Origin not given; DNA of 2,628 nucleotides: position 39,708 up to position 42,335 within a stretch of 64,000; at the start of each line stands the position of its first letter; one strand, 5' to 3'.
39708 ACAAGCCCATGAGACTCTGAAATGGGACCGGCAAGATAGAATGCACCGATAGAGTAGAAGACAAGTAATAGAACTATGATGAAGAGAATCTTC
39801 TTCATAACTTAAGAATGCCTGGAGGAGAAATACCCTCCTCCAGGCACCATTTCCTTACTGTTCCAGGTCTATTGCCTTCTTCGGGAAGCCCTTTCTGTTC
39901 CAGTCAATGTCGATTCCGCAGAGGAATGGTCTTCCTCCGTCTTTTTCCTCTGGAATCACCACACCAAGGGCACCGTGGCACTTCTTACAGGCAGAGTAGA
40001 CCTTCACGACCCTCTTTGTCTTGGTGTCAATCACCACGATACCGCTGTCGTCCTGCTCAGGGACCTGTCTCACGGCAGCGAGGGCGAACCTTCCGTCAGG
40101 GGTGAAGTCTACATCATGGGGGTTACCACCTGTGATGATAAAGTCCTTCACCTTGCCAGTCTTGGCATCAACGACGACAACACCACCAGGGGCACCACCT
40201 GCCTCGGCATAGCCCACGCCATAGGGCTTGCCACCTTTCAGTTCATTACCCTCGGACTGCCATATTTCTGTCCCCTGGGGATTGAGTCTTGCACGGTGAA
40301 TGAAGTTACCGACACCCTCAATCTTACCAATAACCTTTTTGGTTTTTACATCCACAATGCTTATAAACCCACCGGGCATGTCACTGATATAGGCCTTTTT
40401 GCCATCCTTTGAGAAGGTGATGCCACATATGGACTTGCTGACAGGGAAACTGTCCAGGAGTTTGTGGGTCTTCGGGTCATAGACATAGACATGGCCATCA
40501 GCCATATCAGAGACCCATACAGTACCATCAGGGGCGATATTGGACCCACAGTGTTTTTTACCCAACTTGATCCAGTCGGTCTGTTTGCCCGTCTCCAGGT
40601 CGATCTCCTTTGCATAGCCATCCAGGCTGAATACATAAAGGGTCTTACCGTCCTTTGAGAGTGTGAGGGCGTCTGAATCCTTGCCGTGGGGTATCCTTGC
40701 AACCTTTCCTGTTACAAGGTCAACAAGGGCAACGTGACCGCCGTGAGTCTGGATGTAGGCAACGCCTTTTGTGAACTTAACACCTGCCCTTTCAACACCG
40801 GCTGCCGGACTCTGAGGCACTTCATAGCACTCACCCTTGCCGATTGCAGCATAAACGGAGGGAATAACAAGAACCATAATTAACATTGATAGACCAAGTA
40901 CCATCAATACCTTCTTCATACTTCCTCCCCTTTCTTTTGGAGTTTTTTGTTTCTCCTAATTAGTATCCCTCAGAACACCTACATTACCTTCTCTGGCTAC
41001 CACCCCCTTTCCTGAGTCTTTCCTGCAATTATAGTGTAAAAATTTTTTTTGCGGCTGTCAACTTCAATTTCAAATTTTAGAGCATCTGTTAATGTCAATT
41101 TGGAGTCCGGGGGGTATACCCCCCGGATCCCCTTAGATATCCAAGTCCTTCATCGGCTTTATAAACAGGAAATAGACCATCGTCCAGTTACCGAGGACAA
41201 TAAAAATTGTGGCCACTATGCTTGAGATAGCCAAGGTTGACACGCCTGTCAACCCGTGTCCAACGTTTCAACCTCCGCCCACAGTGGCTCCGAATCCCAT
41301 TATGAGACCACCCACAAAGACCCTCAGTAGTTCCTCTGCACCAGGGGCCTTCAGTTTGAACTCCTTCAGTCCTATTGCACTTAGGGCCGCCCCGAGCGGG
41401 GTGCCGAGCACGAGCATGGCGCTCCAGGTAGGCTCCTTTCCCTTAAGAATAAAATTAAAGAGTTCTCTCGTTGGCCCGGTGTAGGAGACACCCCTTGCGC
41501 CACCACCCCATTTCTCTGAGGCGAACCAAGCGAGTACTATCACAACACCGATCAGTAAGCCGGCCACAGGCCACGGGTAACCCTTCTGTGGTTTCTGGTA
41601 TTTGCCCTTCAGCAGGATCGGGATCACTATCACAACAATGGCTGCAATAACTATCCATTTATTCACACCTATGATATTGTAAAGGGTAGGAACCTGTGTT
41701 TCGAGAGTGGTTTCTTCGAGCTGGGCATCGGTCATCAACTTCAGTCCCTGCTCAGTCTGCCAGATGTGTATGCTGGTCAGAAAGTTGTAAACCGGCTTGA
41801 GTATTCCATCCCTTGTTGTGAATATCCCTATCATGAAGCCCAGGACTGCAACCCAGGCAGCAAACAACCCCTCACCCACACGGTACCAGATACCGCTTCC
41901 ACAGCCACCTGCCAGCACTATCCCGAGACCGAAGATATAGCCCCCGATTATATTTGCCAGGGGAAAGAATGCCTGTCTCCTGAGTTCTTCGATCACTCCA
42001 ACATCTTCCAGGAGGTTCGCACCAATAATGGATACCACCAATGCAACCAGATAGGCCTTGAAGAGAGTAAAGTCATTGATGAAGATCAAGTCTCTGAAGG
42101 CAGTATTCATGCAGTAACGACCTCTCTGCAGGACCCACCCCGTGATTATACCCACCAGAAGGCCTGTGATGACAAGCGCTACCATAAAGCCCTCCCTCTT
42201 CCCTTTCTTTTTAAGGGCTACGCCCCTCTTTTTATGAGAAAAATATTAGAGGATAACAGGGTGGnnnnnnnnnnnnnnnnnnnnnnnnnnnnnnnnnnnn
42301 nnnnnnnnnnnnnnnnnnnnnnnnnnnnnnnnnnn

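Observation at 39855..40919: Two paralogous beta-propellers share a C-terminal C-K-x-C-H motif and blade cysteines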

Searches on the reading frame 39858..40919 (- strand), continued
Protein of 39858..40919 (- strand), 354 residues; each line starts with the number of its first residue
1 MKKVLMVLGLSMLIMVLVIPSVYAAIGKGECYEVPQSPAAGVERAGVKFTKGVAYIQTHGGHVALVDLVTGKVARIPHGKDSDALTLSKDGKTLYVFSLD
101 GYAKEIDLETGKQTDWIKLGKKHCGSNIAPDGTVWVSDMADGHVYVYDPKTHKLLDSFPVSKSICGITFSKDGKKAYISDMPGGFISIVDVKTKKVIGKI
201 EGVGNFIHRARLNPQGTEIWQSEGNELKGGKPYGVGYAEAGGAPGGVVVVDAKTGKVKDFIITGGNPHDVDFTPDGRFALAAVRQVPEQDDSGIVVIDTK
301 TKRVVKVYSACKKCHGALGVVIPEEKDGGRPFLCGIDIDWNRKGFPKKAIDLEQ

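Call 68: find_encoding_contigs(protein=P0277, flank=8000, max_places=1)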
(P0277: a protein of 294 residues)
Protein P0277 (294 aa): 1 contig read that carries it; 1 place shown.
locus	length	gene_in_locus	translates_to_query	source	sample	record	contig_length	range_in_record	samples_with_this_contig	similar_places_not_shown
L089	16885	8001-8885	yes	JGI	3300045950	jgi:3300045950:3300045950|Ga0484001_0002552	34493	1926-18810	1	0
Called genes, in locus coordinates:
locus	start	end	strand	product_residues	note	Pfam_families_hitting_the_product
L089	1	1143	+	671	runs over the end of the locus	PF01578:Cytochrom_C_asm, PF16327:CcmF_C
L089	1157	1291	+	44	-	PF00571:CBS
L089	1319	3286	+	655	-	PF01855:POR_N, PF17147:PFOR_II, PF01558:POR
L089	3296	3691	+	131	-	PF00571:CBS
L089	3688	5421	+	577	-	PF12838:Fer4_7 (faint), PF00037:Fer4 (weak), PF12797:Fer4_2 (faint), PF12837:Fer4_6 (weak), PF13187:Fer4_9 (faint), PF13237:Fer4_10 (weak), PF13459:Fer4_15 (faint), PF02775:TPP_enzyme_C, +3 more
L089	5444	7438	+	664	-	PF12801:Fer4_5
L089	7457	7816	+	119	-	-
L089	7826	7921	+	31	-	-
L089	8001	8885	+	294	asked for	PF21783:YNCE (weak), PF23414:Beta-prop_EML_2, PF24807:WD40_CDC20-Fz, PF25175:Beta-prop_WDR5 (weak), PF23381:Beta-prop_IFT122_1st, PF25174:Beta-prop_THOC3, PF16819:DUF5074 (weak), PF24814:WD40_Prp19 (weak), +11 more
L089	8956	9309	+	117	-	PF02627:CMD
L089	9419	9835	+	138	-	-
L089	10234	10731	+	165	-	-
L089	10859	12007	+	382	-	PF04055:Radical_SAM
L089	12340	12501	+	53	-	-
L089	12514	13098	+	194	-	PF00583:Acetyltransf_1, PF13508:Acetyltransf_7 (weak)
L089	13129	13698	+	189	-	PF13302:Acetyltransf_3, PF13420:Acetyltransf_4 (weak), PF00583:Acetyltransf_1, PF13673:Acetyltransf_10, PF13508:Acetyltransf_7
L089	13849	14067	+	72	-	-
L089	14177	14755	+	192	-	PF13302:Acetyltransf_3, PF13420:Acetyltransf_4, PF00583:Acetyltransf_1, PF13673:Acetyltransf_10, PF13508:Acetyltransf_7, PF08445:FR47 (weak)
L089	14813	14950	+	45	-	-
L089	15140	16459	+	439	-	PF00285:Citrate_synt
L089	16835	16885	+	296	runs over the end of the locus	PF00581:Rhodanese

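Call 69: find_encoding_contigs(protein=P0291, flank=8000, max_places=1)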
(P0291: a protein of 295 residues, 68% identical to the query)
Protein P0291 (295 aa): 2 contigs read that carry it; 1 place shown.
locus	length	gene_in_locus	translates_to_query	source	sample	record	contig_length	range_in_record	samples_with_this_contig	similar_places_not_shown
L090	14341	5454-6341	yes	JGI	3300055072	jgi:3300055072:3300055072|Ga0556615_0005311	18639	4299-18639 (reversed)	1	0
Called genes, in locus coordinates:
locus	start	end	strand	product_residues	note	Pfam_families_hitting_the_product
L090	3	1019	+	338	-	?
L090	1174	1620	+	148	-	PF00571:CBS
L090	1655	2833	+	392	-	PF00108:Thiolase_N, PF00109:ketoacyl-synt (faint), PF02803:Thiolase_C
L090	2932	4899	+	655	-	PF12801:Fer4_5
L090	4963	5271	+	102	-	PF13798:PCYCGC (weak)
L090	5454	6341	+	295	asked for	PF21783:YNCE, PF24817:WD40_WDHD1_1st (weak), PF02239:Cytochrom_D1 (faint), PF23381:Beta-prop_IFT122_1st (weak), PF23414:Beta-prop_EML_2 (weak), PF24807:WD40_CDC20-Fz, PF25174:Beta-prop_THOC3, PF16819:DUF5074 (weak), +4 more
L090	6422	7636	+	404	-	PF04055:Radical_SAM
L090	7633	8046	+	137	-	-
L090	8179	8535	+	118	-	PF02627:CMD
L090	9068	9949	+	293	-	PF12838:Fer4_7 (weak), PF13237:Fer4_10 (weak), PF13247:Fer4_11, PF00037:Fer4 (weak), PF12797:Fer4_2 (weak), PF12837:Fer4_6, PF13237:Fer4_10 (weak), PF13247:Fer4_11, +4 more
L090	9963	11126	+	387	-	PF03916:NrfD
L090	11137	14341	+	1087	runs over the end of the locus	PF04879:Molybdop_Fe4S4, PF00384:Molybdopterin, PF01568:Molydop_binding (weak)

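Call 70: search_protein_families(library=pfam, proteins=[L089:5444-7438:+, L089:7457-7816:+, L090:4963-5271:+, L089:9419-9835:+, L089:10234-10731:+, L090:2932-4899:+, L090:7633-8046:+], max_evalue=0.01)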
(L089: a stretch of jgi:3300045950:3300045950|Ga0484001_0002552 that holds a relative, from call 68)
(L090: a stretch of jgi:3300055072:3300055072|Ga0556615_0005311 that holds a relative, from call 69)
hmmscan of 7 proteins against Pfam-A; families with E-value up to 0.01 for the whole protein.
L089:5444-7438:+ (664 aa): 1 family
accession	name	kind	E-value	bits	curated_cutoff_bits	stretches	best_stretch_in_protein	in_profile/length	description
PF12801.12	Fer4_5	-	3.5e-10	40.1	22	2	254-292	3-42/48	4Fe-4S binding domain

L089:7457-7816:+ (119 aa): 1 family
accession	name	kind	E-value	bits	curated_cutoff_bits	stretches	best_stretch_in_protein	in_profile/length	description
PF13798.11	PCYCGC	-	0.00075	19.9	25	1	77-114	55-92/153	Protein of unknown function with PCYCGC motif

L090:4963-5271:+ (102 aa): 1 family
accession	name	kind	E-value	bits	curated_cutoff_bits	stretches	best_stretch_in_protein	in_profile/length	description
PF13798.11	PCYCGC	-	3.9e-06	27.3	25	1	60-97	55-92/153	Protein of unknown function with PCYCGC motif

L089:9419-9835:+ (138 aa): 0 families

L089:10234-10731:+ (165 aa): 0 families

L090:2932-4899:+ (655 aa): 1 family
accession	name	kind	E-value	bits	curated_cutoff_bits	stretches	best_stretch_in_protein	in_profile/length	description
PF12801.12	Fer4_5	-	6.4e-10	39.3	22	2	244-283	2-42/48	4Fe-4S binding domain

L090:7633-8046:+ (137 aa): 0 families
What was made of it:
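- The ring-only clade lies beside a NapH/NosR-type Fer4_5 membrane protein (calls 68-70).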

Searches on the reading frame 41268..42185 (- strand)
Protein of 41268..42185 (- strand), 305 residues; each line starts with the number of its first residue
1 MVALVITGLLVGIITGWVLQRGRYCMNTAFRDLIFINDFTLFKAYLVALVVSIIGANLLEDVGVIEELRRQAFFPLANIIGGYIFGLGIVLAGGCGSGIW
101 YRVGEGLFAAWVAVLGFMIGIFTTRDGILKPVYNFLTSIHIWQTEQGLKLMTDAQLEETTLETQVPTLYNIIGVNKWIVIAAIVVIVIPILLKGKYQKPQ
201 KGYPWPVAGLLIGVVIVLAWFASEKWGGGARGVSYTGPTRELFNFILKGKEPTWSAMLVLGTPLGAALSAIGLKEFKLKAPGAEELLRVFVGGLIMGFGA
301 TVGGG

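Call 9: search_protein_families(library=pfam, proteins=[window:41268-42185:-], max_evalue=0.001)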
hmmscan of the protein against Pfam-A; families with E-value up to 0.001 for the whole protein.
window:41268-42185:- (305 aa): 1 family
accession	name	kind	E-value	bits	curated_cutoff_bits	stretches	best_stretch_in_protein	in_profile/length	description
PF04143.19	Sulf_transp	-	1.1e-58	199.7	27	1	21-305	1-280/310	Sulphur transport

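Call 30: search_protein_families(library=ncbifam, proteins=[window:41268-42185:-], max_evalue=0.01)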
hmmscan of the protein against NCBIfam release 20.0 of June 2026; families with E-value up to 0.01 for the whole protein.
window:41268-42185:- (305 aa): 4 families
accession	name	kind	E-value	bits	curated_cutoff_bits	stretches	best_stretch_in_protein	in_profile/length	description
NF052577.1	ThSTportTsuASprch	equivalog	1.4e-64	218.5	400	1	5-305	2-292/330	thiosulfate transporter TsuA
NF041049.1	thio_trans_TsuA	exception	2e-43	148.8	645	1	4-305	3-300/348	thiosulfate utilization transporter TsuA/YeeE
NF033796.1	selen_YedE_FdhT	exception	2.4e-19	69.8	350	2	7-121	218-329/387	selenium metabolism membrane protein YedE/FdhT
TIGR04112.1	seleno_YedE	equivalog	1.7e-13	50.5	200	1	2-120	182-301/337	YedE family putative selenium transporter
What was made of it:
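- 41268..42185 (-): YeeE/TsuA-type thiosulfate transporter, directly upstream of W1. Calls 9, 30.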
